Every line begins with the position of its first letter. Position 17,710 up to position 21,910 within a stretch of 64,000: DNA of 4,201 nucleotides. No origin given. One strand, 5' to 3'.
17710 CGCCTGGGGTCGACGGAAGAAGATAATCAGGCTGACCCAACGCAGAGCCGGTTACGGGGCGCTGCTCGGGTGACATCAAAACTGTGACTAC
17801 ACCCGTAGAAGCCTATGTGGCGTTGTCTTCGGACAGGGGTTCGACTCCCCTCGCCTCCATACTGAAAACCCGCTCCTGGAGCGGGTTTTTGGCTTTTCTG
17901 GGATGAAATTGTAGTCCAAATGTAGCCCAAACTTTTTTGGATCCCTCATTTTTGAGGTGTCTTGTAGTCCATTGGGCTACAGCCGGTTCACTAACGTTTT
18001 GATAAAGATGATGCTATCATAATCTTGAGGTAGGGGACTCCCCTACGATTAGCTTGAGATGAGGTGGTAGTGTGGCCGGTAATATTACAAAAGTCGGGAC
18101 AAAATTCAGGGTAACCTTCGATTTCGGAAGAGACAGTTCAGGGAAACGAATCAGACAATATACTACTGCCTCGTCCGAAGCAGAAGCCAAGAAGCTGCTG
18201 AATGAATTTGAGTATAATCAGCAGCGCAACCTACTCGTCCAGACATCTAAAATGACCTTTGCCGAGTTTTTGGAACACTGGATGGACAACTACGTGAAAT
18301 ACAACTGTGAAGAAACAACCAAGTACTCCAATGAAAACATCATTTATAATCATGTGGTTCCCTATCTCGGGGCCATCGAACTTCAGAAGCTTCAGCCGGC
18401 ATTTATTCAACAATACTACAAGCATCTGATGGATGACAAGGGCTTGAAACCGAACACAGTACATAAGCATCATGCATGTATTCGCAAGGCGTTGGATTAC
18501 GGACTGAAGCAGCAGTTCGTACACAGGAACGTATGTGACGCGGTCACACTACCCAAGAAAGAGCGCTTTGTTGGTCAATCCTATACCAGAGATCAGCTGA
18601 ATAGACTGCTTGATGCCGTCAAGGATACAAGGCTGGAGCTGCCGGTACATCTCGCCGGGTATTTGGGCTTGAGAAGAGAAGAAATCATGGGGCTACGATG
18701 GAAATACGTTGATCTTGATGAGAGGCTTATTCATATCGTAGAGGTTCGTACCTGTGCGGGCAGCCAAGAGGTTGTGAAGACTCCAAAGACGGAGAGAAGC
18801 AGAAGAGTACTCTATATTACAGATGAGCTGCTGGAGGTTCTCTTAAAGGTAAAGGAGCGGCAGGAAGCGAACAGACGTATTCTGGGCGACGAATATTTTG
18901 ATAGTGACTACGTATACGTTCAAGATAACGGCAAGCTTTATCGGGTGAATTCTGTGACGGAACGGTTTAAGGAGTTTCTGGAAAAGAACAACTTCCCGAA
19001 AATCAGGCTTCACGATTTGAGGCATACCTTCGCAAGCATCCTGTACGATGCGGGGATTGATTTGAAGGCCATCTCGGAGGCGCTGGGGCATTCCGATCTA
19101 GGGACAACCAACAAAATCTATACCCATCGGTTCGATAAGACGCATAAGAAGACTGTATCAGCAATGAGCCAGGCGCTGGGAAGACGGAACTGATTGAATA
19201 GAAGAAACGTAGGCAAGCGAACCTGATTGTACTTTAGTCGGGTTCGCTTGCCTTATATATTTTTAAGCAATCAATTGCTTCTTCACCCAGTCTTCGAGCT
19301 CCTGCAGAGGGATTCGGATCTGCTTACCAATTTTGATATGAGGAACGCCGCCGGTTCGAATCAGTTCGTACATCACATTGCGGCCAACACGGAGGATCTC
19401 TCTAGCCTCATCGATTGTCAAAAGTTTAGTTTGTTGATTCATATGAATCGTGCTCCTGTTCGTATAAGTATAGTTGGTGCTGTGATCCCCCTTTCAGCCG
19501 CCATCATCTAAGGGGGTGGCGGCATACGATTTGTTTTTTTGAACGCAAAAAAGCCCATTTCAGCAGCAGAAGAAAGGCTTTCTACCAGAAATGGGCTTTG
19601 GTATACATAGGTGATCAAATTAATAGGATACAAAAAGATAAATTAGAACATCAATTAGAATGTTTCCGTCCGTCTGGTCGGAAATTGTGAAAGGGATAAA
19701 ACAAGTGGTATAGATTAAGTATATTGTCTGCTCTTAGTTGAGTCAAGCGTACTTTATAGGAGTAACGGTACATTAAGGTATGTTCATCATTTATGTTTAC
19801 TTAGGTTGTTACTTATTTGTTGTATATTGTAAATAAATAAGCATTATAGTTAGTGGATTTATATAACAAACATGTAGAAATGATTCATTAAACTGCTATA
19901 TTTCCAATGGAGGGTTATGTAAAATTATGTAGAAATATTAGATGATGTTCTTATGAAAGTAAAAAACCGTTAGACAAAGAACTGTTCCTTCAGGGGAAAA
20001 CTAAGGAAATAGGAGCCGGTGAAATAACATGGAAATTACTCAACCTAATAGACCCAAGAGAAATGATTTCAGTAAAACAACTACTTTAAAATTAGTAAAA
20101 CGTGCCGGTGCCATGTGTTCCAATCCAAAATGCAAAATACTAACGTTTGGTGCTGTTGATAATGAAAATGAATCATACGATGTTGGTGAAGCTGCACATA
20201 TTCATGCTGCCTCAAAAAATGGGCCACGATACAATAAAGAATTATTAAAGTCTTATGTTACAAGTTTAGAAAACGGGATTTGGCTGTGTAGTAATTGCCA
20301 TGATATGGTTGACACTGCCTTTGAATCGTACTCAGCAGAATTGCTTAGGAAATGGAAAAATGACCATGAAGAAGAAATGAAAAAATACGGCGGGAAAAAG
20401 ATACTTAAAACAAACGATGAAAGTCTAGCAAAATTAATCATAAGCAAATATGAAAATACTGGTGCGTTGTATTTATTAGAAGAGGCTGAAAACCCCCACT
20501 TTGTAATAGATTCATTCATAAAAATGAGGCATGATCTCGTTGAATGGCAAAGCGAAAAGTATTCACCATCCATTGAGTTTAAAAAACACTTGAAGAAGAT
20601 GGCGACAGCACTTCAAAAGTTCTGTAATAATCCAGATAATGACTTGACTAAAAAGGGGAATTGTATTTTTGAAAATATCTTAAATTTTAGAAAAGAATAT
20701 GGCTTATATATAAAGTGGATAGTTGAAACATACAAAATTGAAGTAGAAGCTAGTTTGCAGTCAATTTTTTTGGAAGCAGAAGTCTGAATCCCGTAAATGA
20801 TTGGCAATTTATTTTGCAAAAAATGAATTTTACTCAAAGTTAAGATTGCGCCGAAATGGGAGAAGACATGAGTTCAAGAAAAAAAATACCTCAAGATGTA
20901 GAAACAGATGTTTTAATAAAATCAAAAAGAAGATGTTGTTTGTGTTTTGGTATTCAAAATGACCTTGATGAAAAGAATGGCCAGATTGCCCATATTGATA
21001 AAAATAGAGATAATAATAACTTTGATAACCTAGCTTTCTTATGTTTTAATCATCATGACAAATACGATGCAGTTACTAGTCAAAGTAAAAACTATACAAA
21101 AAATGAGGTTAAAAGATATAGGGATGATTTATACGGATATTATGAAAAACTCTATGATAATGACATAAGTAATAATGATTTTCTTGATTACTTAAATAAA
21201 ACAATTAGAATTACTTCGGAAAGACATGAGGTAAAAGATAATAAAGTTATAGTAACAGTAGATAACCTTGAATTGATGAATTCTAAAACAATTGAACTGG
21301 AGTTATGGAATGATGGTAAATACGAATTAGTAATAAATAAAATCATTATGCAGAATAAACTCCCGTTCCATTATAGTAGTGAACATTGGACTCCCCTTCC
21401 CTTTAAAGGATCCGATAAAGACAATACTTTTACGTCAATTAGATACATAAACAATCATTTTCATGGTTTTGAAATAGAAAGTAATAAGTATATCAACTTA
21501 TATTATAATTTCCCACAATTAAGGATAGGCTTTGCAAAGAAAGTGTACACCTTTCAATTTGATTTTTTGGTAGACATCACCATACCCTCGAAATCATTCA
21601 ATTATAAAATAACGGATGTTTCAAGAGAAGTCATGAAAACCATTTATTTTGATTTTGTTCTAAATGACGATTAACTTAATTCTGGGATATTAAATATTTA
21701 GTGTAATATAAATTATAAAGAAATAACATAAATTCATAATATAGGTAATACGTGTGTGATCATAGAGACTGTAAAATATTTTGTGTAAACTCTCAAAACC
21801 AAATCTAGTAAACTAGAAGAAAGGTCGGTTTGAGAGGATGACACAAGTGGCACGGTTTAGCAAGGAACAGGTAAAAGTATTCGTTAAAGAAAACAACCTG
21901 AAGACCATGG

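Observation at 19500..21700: AT-rich (about 30% GC) island segment encoding two tandem HNH-nuclease-domain proteins with unrelated unknown C-terminal domains: candidate two-gene defence or abortive-infection module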

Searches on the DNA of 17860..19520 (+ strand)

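Call 95: search_dna_similar(query=window:17860-19520:+, collection=phages, mode=distant, max_rows=8)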
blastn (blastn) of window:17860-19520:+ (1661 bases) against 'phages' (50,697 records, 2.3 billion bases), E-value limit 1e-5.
No match.

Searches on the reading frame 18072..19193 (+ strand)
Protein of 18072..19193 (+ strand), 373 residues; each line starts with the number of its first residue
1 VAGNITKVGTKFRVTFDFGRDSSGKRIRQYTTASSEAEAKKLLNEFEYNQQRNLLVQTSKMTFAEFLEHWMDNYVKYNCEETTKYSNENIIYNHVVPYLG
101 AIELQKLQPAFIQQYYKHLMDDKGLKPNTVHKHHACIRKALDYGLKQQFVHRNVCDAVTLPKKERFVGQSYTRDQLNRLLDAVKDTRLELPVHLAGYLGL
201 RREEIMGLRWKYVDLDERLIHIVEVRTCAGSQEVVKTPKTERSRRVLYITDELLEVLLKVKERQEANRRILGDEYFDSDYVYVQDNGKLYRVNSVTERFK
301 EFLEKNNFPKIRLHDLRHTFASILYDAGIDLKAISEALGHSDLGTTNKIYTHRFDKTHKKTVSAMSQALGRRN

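Call 4: search_protein_families(library=pfam, proteins=[window:18072-19193:+], max_evalue=1)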
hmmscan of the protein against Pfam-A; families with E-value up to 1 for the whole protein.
window:18072-19193:+ (373 aa): 6 families
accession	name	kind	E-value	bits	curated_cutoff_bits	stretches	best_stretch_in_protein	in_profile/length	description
PF00589.27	Phage_integrase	-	3e-27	95.9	27.1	1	172-355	4-170/172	Phage integrase family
PF14659.12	Phage_int_SAM_3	-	9.1e-16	58.3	22.6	1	62-120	1-58/58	Phage integrase, N-terminal SAM-like domain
PF13102.12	Phage_int_SAM_5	-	4.3e-12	46.7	22.3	1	62-154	1-92/98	Phage integrase SAM-like domain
PF22016.2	DUF6933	-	0.061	13.6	27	1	40-131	6-88/157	Domain of unknown function (DUF6933)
PF02899.23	Phage_int_SAM_1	-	0.071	13.8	22.3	0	112-143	1-32/83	Phage integrase, N-terminal SAM-like domain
PF20365.3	DUF6660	-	0.22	12.4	27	1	76-124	43-89/102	Family of unknown function (DUF6660)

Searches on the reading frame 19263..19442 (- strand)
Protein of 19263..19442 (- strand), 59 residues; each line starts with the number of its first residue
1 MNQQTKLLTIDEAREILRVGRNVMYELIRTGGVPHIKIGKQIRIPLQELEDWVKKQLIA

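Call 4: search_protein_families(library=pfam, proteins=[window:19263-19442:-], max_evalue=1)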
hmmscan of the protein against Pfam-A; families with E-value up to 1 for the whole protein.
window:19263-19442:- (59 aa): 3 families
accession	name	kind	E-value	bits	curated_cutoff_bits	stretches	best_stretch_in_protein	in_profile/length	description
PF12728.13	HTH_17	-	4.6e-16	59.3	27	1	7-56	1-50/51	Helix-turn-helix domain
PF09035.16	Tn916-Xis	-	0.027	15.1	22.9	1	8-57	16-67/69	Excisionase from transposon Tn916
PF01843.25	DIL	-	0.037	14.6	24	1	35-56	26-47/105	DIL domain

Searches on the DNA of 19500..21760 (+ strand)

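Call 62: search_dna_similar(query=window:19500-21760:+, collection=plasmids, mode=distant, max_rows=10)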
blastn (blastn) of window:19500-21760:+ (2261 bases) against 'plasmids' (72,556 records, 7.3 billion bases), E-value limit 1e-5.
No match.
